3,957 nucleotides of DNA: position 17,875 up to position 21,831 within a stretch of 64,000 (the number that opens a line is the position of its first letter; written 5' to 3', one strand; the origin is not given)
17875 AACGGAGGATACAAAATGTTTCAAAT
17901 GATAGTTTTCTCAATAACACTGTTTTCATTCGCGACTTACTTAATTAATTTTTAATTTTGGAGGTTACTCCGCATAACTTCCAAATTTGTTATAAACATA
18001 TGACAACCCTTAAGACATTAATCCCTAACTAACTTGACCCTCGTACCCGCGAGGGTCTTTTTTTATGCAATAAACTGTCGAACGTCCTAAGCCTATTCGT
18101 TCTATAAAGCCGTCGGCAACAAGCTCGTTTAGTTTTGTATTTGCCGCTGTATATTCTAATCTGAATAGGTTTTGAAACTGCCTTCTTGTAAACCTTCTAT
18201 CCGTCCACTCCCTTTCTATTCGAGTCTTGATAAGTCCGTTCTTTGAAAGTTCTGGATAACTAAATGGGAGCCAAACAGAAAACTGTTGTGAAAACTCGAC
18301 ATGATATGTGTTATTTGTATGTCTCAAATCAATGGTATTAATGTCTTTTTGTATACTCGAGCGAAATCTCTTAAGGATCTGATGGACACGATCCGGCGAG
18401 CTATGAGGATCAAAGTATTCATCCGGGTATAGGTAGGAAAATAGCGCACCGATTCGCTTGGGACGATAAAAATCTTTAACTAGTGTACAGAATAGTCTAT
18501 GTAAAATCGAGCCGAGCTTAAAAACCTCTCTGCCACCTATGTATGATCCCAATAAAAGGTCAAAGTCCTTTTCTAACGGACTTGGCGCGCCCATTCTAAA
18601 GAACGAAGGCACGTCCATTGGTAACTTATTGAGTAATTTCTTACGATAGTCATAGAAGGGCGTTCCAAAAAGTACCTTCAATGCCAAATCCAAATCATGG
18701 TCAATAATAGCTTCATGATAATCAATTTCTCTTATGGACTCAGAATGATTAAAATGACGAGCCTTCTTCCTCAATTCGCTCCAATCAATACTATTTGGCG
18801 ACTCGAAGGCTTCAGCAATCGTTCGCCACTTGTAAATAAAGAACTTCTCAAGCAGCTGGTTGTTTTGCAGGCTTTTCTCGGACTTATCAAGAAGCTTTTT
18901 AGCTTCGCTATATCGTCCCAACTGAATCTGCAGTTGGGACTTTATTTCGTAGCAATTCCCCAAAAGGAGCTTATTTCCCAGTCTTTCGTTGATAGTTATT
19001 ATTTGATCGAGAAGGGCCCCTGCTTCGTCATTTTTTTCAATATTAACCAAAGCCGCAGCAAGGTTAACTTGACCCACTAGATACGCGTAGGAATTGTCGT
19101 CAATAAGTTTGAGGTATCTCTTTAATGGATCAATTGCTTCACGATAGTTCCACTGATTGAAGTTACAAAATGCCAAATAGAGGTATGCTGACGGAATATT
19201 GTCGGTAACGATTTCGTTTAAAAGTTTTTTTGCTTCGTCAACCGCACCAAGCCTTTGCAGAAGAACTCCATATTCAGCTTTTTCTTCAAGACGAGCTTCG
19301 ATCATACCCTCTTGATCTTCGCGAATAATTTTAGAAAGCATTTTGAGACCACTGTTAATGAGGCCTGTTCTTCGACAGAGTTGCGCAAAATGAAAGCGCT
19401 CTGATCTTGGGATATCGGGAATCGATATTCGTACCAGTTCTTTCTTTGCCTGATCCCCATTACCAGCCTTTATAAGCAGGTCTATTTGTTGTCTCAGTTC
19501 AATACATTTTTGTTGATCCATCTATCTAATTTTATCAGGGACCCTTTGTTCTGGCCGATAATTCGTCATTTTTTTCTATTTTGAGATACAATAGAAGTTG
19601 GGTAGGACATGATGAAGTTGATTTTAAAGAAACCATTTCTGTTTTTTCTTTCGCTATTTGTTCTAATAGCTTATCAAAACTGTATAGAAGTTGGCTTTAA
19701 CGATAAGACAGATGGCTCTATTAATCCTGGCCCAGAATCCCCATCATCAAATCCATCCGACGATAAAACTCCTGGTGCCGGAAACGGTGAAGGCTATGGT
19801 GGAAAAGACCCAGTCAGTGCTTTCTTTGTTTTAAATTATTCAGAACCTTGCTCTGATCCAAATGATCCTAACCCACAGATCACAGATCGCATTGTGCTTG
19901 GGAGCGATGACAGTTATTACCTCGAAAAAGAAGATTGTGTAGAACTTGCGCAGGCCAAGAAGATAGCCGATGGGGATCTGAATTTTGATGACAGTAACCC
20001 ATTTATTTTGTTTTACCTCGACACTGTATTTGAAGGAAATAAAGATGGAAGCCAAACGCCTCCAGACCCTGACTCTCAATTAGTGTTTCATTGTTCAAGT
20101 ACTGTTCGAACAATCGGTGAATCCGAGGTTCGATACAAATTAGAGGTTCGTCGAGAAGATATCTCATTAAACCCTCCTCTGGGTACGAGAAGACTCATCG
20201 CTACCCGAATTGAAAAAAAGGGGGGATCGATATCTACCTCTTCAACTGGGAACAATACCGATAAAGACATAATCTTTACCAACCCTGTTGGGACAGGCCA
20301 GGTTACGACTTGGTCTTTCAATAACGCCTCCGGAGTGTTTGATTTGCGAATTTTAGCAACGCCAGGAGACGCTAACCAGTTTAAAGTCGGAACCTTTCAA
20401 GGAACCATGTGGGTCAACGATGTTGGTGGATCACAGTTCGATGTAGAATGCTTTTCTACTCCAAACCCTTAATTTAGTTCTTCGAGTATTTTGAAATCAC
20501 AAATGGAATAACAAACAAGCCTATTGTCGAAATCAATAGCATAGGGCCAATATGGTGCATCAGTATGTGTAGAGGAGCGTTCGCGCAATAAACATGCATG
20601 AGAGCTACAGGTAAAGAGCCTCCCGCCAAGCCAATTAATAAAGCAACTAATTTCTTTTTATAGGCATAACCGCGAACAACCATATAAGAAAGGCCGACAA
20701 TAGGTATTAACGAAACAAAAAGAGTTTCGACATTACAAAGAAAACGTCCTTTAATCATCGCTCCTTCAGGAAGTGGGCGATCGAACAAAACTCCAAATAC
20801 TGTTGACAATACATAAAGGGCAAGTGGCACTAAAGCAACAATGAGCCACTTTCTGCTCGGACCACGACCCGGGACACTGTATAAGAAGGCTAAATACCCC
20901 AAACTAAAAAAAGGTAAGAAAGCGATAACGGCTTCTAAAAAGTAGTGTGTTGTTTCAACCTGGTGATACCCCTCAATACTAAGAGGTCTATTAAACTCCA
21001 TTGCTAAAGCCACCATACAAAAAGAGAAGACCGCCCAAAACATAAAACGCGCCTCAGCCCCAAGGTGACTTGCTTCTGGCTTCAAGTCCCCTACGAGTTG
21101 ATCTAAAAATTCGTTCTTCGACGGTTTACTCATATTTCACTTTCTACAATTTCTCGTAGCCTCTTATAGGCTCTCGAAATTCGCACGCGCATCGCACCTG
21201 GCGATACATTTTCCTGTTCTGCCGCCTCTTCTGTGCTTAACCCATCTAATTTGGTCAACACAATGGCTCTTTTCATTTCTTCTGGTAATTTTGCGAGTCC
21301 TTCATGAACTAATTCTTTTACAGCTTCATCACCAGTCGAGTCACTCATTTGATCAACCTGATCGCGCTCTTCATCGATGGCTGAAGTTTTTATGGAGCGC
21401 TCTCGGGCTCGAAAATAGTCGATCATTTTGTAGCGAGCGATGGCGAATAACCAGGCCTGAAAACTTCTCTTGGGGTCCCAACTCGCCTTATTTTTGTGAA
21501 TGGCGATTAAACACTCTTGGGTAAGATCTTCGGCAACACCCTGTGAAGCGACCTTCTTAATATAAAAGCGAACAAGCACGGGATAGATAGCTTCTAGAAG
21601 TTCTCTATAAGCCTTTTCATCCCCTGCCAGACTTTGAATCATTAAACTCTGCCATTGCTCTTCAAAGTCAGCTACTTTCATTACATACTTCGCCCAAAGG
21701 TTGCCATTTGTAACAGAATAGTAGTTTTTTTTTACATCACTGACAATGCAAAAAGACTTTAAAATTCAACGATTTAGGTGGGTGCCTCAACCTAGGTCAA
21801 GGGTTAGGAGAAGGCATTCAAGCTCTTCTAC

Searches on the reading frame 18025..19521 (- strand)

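Call 51: search_protein_families(library=pfam, proteins=[window:18025-19521:-], max_evalue=0.001)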
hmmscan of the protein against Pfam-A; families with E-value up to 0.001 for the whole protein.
window:18025-19521:- (498 aa): 6 families
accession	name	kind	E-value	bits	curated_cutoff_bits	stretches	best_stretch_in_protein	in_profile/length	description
PF13424.12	TPR_12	-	7.8e-08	32.8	30.1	1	151-216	6-73/77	Tetratricopeptide repeat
PF14559.12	TPR_19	-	2.1e-07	31.6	25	0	196-220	33-57/68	Tetratricopeptide repeat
PF07719.23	TPR_2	-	1.9e-05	24.9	27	0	111-139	2-30/34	Tetratricopeptide repeat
PF12895.13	ANAPC3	-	2.6e-05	24.8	27.2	0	101-171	12-79/82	Anaphase-promoting complex, cyclosome, subunit 3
PF13428.12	TPR_14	-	4.2e-05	24.3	23.5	0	80-112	3-37/44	Tetratricopeptide repeat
PF22860.2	DUF7017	-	0.00045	20.7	27.5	0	84-184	7-107/141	Domain of unknown function (DUF7017)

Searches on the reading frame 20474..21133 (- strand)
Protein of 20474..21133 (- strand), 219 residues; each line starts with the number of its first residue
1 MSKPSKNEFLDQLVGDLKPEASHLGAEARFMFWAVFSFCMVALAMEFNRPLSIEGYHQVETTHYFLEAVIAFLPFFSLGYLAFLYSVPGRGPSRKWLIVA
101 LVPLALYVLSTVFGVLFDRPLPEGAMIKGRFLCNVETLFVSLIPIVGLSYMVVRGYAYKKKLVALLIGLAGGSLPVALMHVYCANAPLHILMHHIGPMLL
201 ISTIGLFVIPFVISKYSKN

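Call 51: search_protein_families(library=pfam, proteins=[window:20474-21133:-], max_evalue=0.001)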
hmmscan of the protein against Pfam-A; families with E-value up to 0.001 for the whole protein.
window:20474-21133:- (219 aa): 1 family
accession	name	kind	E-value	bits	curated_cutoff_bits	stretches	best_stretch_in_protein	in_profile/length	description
PF06532.16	NrsF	-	2.3e-10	41.1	26.8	1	16-213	4-202/204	Negative regulator of sigma F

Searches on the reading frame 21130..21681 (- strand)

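Call 51: search_protein_families(library=pfam, proteins=[window:21130-21681:-], max_evalue=0.001)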
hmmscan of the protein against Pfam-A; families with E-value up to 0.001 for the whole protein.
window:21130-21681:- (183 aa): 4 families
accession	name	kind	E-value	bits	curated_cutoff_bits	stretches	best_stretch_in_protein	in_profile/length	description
PF08281.18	Sigma70_r4_2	-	5.7e-14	51.9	25.7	1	123-175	2-54/54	Sigma-70, region 4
PF04542.20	Sigma70_r2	-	2.8e-13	49.9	24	1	29-95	2-70/71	Sigma-70 region 2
PF07638.17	Sigma70_ECF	-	5.8e-11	43.1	21.1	1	12-167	6-171/185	ECF sigma factor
PF04545.22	Sigma70_r4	-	1.7e-07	31.1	24.1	1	129-177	2-50/50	Sigma-70, region 4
